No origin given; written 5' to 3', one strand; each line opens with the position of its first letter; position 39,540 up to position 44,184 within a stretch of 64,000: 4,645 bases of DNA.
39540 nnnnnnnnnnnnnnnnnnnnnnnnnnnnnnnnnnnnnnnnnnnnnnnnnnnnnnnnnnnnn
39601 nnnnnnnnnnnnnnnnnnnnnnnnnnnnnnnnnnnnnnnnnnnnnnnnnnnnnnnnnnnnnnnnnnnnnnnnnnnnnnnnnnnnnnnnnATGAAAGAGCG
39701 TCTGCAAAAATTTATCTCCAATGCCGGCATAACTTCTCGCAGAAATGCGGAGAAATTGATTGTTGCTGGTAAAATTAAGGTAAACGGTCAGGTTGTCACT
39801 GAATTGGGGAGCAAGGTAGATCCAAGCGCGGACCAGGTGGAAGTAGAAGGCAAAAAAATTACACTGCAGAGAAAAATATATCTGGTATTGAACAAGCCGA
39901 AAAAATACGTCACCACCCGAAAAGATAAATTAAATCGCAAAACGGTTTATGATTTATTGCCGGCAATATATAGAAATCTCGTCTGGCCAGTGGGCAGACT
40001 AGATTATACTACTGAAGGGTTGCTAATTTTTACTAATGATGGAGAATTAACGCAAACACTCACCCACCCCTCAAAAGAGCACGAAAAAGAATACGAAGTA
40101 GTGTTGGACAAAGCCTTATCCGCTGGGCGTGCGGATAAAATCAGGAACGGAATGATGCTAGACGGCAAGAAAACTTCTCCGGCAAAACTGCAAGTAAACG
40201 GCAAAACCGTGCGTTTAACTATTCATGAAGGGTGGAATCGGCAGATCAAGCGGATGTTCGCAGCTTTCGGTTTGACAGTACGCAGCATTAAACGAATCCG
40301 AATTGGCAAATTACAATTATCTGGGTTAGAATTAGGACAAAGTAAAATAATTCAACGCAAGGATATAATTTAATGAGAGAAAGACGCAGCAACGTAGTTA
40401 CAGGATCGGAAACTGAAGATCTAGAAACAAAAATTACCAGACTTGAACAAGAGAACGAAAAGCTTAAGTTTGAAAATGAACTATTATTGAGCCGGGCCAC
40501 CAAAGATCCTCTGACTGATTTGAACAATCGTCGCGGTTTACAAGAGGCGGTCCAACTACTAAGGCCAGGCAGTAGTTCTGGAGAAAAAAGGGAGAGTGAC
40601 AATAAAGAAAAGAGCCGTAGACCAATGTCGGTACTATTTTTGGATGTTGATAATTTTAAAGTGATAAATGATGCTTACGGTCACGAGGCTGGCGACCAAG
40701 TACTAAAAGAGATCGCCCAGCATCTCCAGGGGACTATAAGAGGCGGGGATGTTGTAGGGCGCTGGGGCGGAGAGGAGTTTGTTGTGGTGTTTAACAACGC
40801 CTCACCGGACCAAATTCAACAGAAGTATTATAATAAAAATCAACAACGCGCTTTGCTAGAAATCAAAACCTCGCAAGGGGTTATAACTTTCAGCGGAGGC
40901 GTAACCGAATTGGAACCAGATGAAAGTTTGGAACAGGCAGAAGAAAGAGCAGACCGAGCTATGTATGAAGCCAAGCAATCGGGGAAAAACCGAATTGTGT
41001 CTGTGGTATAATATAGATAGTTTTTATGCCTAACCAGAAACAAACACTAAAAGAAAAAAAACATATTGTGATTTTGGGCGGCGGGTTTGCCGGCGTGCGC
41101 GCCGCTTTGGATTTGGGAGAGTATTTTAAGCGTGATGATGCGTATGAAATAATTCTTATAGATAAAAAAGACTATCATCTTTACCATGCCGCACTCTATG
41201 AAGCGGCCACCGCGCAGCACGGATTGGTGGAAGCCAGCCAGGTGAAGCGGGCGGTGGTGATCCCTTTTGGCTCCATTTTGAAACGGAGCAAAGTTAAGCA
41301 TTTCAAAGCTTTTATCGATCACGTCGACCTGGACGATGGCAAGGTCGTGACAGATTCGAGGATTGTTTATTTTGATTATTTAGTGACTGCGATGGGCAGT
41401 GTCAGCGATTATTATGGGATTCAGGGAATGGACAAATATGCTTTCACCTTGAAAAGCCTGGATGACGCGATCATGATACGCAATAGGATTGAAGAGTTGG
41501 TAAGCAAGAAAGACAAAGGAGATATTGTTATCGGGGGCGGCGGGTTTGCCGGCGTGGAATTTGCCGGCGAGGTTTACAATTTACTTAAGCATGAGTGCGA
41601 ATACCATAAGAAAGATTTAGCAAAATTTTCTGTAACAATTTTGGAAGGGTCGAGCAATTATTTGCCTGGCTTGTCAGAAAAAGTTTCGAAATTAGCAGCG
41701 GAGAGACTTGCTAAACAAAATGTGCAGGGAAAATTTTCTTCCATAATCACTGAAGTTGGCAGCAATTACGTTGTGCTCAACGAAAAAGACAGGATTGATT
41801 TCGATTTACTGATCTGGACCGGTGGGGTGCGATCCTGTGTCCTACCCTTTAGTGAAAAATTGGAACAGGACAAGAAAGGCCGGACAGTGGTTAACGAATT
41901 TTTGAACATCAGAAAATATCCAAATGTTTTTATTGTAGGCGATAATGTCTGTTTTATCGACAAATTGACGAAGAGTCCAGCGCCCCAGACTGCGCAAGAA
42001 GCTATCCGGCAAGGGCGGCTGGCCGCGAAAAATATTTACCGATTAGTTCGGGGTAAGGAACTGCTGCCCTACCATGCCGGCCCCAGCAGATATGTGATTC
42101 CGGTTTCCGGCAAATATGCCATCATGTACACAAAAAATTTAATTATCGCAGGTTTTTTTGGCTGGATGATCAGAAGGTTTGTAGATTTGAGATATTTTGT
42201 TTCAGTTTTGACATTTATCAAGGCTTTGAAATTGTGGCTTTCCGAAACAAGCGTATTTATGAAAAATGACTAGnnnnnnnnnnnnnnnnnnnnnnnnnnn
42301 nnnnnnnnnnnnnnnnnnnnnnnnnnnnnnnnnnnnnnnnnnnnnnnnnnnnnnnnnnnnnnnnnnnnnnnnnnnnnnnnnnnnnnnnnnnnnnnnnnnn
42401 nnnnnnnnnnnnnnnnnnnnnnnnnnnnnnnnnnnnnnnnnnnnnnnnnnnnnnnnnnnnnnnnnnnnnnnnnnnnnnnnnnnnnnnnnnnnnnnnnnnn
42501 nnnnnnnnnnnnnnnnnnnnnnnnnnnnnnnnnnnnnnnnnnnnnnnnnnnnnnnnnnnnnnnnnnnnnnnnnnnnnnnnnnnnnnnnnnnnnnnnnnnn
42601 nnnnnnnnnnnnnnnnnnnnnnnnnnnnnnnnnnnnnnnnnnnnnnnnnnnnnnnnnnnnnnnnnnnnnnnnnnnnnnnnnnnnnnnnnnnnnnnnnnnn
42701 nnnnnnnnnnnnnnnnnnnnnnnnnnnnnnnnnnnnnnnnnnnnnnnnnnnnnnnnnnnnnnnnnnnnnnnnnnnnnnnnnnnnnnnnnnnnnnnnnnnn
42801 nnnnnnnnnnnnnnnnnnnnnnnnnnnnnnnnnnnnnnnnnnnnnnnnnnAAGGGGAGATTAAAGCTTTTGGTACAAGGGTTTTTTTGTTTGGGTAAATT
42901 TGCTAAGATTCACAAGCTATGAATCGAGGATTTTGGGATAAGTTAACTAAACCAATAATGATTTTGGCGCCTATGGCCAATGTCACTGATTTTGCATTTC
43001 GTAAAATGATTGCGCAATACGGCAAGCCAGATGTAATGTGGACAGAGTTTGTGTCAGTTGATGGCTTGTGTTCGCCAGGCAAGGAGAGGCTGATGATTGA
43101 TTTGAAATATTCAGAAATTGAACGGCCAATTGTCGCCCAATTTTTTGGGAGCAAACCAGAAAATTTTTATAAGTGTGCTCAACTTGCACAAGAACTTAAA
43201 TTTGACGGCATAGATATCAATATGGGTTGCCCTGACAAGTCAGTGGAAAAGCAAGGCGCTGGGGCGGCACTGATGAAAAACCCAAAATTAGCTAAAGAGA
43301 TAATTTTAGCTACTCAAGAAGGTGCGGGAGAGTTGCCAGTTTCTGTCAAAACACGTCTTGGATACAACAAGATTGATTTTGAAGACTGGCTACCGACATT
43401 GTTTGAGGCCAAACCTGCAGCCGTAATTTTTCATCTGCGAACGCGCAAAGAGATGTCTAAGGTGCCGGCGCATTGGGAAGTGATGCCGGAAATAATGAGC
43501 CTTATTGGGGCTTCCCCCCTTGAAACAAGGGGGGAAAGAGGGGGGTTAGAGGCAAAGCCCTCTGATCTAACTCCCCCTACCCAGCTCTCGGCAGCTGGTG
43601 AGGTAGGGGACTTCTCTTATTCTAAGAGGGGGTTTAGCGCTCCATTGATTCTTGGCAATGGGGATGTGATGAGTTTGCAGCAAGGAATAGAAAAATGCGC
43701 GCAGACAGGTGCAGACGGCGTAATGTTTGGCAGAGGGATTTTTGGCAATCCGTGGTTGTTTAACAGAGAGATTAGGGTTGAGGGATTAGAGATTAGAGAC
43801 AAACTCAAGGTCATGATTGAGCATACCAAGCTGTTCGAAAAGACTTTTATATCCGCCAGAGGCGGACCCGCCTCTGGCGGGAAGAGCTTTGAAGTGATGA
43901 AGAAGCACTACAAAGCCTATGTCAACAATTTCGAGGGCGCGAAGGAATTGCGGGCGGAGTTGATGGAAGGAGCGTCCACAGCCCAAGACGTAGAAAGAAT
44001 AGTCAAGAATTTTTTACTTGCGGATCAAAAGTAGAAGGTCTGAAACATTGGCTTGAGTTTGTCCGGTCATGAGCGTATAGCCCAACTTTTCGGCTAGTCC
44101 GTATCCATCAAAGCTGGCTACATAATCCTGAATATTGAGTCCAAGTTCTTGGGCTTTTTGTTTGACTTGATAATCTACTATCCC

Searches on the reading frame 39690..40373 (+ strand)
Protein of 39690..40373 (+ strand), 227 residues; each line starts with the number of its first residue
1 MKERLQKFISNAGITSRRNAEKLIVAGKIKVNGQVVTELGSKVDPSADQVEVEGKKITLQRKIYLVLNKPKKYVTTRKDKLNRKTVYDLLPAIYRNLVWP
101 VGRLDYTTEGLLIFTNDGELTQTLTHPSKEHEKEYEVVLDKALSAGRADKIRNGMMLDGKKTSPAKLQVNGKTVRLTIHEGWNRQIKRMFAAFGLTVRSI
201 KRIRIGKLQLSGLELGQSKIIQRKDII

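Call 76: search_protein_families(library=pfam, max_evalue=1e-8, proteins=[window:39690-40373:+])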
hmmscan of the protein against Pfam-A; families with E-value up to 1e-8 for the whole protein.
window:39690-40373:+ (227 aa): 2 families
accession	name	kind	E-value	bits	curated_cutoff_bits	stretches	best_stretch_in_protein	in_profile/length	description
PF00849.27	PseudoU_synth_2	-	2.9e-21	76.7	26.8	1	64-192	2-152/152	RNA pseudouridylate synthase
PF01479.30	S4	-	4.6e-13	49.1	22.8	1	3-46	1-45/48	S4 domain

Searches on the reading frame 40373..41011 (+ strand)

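Call 76: search_protein_families(library=pfam, max_evalue=1e-8, proteins=[window:40373-41011:+])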
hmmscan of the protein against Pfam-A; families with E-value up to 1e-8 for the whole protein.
window:40373-41011:+ (212 aa): 1 family
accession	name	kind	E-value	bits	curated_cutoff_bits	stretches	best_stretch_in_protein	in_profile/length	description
PF00990.26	GGDEF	-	3e-39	134.8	23.8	1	43-207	2-161/161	Diguanylate cyclase, GGDEF domain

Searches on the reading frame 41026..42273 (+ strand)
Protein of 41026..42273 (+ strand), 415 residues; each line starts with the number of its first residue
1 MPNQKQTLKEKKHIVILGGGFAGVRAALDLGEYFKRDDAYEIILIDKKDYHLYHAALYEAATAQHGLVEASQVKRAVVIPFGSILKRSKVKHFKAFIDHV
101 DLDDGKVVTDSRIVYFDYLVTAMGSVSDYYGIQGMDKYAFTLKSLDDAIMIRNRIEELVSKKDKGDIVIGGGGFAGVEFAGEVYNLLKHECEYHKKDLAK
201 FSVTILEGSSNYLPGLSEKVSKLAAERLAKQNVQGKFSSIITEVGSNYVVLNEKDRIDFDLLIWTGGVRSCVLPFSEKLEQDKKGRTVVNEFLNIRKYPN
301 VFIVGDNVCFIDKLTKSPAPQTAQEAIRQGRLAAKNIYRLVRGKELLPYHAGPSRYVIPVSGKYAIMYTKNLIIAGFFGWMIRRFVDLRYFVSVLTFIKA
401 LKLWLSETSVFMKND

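Call 76: search_protein_families(library=pfam, max_evalue=1e-8, proteins=[window:41026-42273:+])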
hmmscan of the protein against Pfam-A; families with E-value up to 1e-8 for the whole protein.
window:41026-42273:+ (415 aa): 1 family
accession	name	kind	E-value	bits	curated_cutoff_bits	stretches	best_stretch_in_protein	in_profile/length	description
PF07992.20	Pyr_redox_2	-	2.5e-37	129.3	26.1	1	13-330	2-291/291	Pyridine nucleotide-disulphide oxidoreductase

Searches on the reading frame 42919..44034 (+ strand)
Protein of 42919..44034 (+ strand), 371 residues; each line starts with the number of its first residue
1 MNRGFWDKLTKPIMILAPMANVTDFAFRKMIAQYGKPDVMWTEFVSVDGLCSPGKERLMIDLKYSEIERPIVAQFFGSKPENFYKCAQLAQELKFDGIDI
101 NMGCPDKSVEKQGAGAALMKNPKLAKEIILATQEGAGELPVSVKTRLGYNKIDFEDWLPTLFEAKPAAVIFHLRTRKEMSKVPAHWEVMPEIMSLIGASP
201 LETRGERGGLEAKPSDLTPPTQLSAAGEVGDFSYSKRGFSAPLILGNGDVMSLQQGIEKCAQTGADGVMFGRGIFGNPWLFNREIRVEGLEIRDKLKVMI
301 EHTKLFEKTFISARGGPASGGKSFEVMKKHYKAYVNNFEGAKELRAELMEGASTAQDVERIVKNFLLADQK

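Call 27: search_protein_families(library=pfam, proteins=[window:42919-44034:+])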
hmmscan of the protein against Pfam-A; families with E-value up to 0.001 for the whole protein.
window:42919-44034:+ (371 aa): 1 family
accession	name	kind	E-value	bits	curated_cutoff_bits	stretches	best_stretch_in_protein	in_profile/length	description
PF01207.24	Dus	-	4.6e-56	190.7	20.4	2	15-192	1-179/311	Dihydrouridine synthase (Dus)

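Call 37: search_solved_structures(query=window:42919-44034:+, max_evalue=1e-10, show_alignments=2)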
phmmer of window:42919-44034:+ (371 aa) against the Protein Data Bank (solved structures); distinct sequences matched with E-value up to 1e-10: 7.
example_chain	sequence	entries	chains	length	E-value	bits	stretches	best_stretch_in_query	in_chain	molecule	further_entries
1vhn_A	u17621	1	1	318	2.6e-26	95.9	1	16-190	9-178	putative flavin oxidoreductase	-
3b0v_C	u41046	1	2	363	4e-19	72.2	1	10-164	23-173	tRNA-dihydrouridine synthase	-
4bf9_A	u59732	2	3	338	4e-19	72.2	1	14-192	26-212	TRNA-DIHYDROURIDINE SYNTHASE C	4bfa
3w9z_A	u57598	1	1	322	5.5e-19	71.8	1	14-191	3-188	tRNA-dihydrouridine synthase C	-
3b0p_A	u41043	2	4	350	5.5e-19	71.8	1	12-164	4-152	tRNA-dihydrouridine synthase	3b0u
6ei9_A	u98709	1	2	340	3.3e-18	69.2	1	14-150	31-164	tRNA-dihydrouridine synthase B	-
4yco_A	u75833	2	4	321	6.4e-18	68.3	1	14-192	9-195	tRNA-dihydrouridine synthase C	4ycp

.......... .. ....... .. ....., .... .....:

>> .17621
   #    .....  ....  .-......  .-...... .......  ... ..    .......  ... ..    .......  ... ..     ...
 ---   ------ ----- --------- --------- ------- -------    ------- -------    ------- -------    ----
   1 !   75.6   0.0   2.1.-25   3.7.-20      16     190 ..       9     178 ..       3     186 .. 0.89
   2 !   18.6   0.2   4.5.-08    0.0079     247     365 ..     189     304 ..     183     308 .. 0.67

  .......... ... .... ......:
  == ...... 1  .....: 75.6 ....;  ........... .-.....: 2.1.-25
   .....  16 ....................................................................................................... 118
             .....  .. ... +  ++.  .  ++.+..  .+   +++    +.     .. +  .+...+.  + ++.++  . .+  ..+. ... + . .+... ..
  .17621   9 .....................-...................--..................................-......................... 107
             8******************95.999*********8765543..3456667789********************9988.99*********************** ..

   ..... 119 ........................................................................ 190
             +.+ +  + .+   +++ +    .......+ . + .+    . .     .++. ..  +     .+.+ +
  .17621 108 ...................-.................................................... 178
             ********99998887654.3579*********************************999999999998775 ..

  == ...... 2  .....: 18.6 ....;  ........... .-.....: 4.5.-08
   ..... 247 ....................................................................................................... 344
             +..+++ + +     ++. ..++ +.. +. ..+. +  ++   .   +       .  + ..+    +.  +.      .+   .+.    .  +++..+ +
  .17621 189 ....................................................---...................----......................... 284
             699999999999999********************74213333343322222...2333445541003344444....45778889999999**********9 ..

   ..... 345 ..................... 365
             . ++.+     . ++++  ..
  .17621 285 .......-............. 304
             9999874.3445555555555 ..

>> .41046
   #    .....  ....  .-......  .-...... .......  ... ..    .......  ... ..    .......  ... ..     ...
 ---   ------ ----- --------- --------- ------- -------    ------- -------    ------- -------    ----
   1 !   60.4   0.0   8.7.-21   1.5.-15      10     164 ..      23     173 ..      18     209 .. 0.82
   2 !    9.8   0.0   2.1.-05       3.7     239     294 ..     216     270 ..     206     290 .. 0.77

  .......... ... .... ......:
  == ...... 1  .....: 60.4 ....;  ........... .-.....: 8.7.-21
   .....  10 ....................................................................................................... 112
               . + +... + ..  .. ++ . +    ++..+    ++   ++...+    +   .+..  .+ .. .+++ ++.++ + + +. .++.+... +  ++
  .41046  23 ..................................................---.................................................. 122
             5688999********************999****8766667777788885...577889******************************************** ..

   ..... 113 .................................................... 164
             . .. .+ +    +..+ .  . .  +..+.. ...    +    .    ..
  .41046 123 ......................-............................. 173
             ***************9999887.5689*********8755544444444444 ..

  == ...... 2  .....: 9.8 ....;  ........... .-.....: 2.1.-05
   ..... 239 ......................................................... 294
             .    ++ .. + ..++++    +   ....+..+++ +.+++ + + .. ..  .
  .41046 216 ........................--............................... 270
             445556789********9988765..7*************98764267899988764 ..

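Call 38: find_homologous_proteins(query=window:42919-44034:+, max_evalue=1e-20)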
Query window:42919-44034:+ (371 aa): 8000 proteins with E <= 1e-20 among 8000 candidates; the best 120 are listed.
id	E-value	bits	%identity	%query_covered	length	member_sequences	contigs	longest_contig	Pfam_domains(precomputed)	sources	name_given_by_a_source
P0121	1.9e-248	842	100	100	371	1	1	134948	PF01207.24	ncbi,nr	ncbi:MAG: tRNA-dihydrouridine synthase [Candidatus Doudnabacteria bacterium]|nr:tRNA-dihydrouridine 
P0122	1.7e-134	467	60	100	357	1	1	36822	PF01207.24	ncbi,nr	ncbi:MAG: tRNA-dihydrouridine synthase [Candidatus Doudnabacteria bacterium]|nr:tRNA-dihydrouridine 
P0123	2.9e-133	463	59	99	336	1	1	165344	PF01207.24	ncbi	-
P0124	2.9e-133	463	60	99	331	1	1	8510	PF01207.24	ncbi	-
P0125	4.0e-133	462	58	98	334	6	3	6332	PF01207.24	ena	-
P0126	1.1e-132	461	58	99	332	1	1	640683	PF01207.24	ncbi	-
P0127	1.4e-132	460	58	99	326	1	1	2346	PF01207.24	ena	-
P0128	3.9e-132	459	59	99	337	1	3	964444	PF01207.24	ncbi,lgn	ncbi:MAG: tRNA-dihydrouridine synthase [Candidatus Doudnabacteria bacterium]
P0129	6.9e-132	458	60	99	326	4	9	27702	PF01207.24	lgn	-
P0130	1.2e-131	457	58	99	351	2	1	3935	PF01207.24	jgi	-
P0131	1.6e-131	457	58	99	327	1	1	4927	PF01207.24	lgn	-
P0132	2.3e-131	456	60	99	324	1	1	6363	PF01207.24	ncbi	-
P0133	7.1e-131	455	58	99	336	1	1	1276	PF01207.24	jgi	jgi:nifR3 family TIM-barrel protein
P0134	1.7e-130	454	58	99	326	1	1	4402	PF01207.24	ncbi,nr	ncbi:MAG TPA: tRNA-dihydrouridine synthase [Methylomirabilota bacterium]|nr:tRNA-dihydrouridine synt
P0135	2.3e-130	453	59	98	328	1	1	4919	PF01207.24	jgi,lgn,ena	-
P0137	3.7e-130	452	56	100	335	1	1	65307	PF01207.24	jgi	jgi:nifR3 family TIM-barrel protein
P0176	4.8e-127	442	57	98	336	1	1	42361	PF01207.24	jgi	jgi:nifR3 family TIM-barrel protein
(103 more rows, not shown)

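Call 40: find_encoding_contigs(protein=P0122, flank=10000, max_places=1)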
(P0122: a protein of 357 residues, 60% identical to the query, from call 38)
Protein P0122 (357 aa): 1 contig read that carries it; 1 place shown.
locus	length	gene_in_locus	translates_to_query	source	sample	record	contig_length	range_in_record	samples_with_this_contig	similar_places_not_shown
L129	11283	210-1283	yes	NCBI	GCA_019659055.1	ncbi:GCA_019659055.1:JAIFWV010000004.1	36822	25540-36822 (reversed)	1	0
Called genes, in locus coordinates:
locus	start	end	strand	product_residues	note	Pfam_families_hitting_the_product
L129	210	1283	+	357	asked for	PF01207:Dus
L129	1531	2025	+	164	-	-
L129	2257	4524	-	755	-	PF01751:Toprim, PF01131:Topoisom_bac, PF01396:Zn_ribbon_Top1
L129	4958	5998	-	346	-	PF09587:PGA_cap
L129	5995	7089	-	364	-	PF02481:DNA_processg_A, PF17782:WHD_DprA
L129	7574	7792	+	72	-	-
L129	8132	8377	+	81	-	-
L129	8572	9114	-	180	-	PF01195:Pept_tRNA_hydro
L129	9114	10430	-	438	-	PF00009:GTP_EFTU, PF01926:MMR_HSR1, PF02421:FeoB_N, PF04548:AIG1 (weak), PF00009:GTP_EFTU, PF01926:MMR_HSR1, PF02421:FeoB_N, PF14714:KH_dom-like, +8 more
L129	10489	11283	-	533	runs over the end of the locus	PF03816:LytR_cpsA_psr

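Call 41: find_encoding_contigs(protein=P0137, flank=10000, max_places=1)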
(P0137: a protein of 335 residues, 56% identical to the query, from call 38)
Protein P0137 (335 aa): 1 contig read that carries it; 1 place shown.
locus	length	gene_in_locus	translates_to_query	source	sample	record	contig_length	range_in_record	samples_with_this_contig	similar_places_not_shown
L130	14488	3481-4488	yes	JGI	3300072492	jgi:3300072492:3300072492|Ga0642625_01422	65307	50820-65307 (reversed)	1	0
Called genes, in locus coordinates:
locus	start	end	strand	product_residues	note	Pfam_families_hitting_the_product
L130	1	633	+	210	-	?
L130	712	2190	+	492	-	-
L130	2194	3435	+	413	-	PF00070:Pyr_redox (faint), PF07992:Pyr_redox_2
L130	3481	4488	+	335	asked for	PF01207:Dus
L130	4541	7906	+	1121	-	PF19190:BACON_2 (weak), PF00404:Dockerin_1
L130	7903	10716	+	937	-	PF00404:Dockerin_1 (weak)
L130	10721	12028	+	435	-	PF00353:HemolysinCabind (faint), PF00404:Dockerin_1 (weak)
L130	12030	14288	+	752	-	PF22067:Cep192_D3 (faint), PF22544:HYDIN_VesB_CFA65-like_Ig (faint), PF13004:BACON (faint), PF19190:BACON_2, PF22076:Cep192_D6 (faint), PF19190:BACON_2, PF00404:Dockerin_1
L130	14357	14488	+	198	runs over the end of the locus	PF00963:Cohesin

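Call 42: find_encoding_contigs(protein=P0176, flank=10000, max_places=1)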
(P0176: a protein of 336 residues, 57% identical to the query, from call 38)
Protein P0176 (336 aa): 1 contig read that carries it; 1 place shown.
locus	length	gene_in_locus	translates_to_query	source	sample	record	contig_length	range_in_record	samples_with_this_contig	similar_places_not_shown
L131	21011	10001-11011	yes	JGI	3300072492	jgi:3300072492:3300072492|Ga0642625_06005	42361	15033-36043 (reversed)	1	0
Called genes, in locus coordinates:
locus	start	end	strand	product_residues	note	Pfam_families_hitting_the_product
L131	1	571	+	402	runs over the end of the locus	-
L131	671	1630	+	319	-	PF18920:DUF5671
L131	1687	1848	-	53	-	-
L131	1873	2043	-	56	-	-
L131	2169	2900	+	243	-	PF03444:WHD_HrcA (weak), PF08279:HTH_11 (faint), PF01628:HrcA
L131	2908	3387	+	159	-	PF01025:GrpE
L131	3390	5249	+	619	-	PF00012:HSP70, PF06723:MreB_Mbl, PF00012:HSP70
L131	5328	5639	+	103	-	PF11950:DUF3467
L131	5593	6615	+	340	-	-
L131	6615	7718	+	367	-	PF00226:DnaJ, PF01556:DnaJ_C, PF15777:Anti-TRAP (weak), PF27659:CHP02642 (faint), PF00684:DnaJ_CXXCXGXG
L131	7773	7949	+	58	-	-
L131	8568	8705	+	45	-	-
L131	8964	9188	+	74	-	-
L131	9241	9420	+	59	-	-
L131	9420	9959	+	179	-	-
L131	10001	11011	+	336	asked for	PF01207:Dus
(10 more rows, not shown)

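Call 71: predict_structure(alignment_id=A2)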
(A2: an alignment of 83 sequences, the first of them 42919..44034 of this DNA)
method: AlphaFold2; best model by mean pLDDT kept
length: 371 residues; sequences in the alignment: 83
mean_pLDDT: 89.3   pTM: 0.86
mean pLDDT of the five models: 89.3, 88.9, 88.7, 88.6, 87.7
residues with pLDDT >= 90: 297; 70-90: 27; 50-70: 15; < 50: 32
segments of 3 or more residues with pLDDT < 50: 205-235
pLDDT, mean of each block of 10 residues (from residue 1): 92 95 95 97 97 95 97 98 99 98 94 96 98 98 98 97 97 95 97 81 44 41 41 54 96 96 97 91 91 96 96 70 92 93 97 98 96 83
secondary structure, 60 per line:
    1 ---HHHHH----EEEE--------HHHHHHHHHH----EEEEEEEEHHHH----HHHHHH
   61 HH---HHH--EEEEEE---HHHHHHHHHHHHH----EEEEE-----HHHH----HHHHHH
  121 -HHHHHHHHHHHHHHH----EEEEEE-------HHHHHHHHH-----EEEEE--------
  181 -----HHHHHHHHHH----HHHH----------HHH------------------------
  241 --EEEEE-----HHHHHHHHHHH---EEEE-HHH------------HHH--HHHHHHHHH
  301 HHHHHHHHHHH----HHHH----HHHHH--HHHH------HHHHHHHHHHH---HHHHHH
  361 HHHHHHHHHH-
elements in order: H4-8 E13-16 H25-34 E39-46 H47-50 H55-62 E71-76 H80-92 E97-101 H107-110 H115-120 H122-136 E141-146 H154-162 E168-172 H186-195 H200-203 E243-247 H253-263 E267-270 H292-311 H316-319 H324-328 H331-334 H341-351 H355-370
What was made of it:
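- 43852..43881 (+): 30-nt element copy in dus: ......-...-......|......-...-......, encoding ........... It lies in the loop after helix 292-311 of the C-terminal helical domain; pLDDT block is 70 (call 71).
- Checked: The Dus copy is in the C-terminal helical domain, as stated (calls 37, 71).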
